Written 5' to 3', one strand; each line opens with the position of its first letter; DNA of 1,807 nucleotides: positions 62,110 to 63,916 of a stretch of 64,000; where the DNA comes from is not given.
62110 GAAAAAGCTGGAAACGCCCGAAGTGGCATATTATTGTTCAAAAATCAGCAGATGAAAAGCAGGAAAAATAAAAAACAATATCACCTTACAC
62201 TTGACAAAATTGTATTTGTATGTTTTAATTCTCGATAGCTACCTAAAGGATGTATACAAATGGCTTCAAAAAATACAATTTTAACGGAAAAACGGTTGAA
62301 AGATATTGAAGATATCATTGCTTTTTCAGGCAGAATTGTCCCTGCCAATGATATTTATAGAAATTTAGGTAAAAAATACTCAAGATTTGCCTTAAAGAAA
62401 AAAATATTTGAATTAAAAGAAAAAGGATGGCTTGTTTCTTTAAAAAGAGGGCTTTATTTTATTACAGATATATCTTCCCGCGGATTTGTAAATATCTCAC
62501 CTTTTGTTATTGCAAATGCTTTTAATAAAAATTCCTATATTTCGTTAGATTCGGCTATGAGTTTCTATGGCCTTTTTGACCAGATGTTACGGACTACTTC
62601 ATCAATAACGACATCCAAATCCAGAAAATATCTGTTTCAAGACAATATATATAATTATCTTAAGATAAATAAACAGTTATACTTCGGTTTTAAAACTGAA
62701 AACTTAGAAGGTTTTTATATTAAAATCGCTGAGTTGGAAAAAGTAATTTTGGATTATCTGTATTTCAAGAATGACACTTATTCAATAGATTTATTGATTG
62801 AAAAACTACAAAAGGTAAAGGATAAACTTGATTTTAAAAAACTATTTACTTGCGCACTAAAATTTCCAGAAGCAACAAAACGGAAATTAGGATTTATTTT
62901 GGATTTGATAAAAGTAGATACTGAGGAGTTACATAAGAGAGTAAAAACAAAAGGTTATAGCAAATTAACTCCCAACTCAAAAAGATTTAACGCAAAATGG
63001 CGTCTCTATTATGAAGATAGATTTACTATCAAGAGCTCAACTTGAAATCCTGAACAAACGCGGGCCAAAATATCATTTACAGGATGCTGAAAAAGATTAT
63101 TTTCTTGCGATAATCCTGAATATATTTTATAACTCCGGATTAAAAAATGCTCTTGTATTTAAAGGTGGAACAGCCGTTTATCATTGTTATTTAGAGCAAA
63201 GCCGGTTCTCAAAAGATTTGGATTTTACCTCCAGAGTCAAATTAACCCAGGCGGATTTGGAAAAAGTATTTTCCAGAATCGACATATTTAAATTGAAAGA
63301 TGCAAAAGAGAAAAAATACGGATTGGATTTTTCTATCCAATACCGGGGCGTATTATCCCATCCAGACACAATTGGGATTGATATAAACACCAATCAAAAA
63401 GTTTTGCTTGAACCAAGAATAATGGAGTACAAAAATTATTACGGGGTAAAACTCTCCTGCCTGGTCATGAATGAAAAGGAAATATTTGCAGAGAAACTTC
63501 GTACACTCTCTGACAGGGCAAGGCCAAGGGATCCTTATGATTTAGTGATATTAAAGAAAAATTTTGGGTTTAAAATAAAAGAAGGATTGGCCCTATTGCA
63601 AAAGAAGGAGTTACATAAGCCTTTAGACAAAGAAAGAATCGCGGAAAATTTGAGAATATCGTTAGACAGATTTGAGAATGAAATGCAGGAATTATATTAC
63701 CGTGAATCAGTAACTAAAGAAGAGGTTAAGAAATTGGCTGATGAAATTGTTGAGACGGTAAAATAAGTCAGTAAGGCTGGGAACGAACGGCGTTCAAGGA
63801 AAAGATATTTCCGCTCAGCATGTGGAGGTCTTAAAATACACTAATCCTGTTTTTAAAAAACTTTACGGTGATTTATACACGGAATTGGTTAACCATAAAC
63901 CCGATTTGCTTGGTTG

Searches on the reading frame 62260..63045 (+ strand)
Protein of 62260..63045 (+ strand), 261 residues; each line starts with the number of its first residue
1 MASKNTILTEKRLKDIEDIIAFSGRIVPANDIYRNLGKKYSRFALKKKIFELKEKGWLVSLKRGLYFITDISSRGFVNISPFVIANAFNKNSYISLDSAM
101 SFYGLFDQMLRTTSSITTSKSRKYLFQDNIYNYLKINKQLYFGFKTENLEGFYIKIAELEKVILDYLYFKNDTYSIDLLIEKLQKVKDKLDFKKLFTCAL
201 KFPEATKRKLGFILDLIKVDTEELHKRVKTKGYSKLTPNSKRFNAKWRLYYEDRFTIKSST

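Call 78: search_protein_families(library=ncbifam, proteins=[window:62260-63045:+], max_evalue=0.001)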
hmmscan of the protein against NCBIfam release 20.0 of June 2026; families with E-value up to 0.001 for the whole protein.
window:62260-63045:+ (261 aa): 1 family
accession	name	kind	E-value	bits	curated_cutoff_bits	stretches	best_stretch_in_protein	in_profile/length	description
NF047376.1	TAA_AbiEi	equivalog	8e-08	32.2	150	1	13-124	7-118/172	type IV toxin-antitoxin system AbiEi family antitoxin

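Call 107: search_protein_families(library=pfam, proteins=[window:62260-63045:+], max_evalue=0.01)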
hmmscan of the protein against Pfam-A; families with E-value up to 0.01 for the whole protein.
window:62260-63045:+ (261 aa): 0 families

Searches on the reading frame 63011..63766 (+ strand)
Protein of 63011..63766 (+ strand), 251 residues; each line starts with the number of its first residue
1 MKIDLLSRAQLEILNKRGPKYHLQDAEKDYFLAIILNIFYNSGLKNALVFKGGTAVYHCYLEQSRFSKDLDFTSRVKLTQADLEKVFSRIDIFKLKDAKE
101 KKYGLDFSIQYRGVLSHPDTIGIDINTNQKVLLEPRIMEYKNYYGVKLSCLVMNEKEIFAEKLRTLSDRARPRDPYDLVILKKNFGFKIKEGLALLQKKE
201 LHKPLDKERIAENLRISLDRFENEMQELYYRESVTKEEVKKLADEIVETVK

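Call 78: search_protein_families(library=ncbifam, proteins=[window:63011-63766:+], max_evalue=0.001)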
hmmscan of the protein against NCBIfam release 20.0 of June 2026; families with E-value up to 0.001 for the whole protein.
window:63011-63766:+ (251 aa): 0 families

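Call 107: search_protein_families(library=pfam, proteins=[window:63011-63766:+], max_evalue=0.01)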
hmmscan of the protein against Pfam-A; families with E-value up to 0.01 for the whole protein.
window:63011-63766:+ (251 aa): 1 family
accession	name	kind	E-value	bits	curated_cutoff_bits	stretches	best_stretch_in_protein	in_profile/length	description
PF08843.17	AbiEii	-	3.5e-25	89.8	22.5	1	37-232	4-218/238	Nucleotidyl transferase AbiEii toxin, Type IV TA system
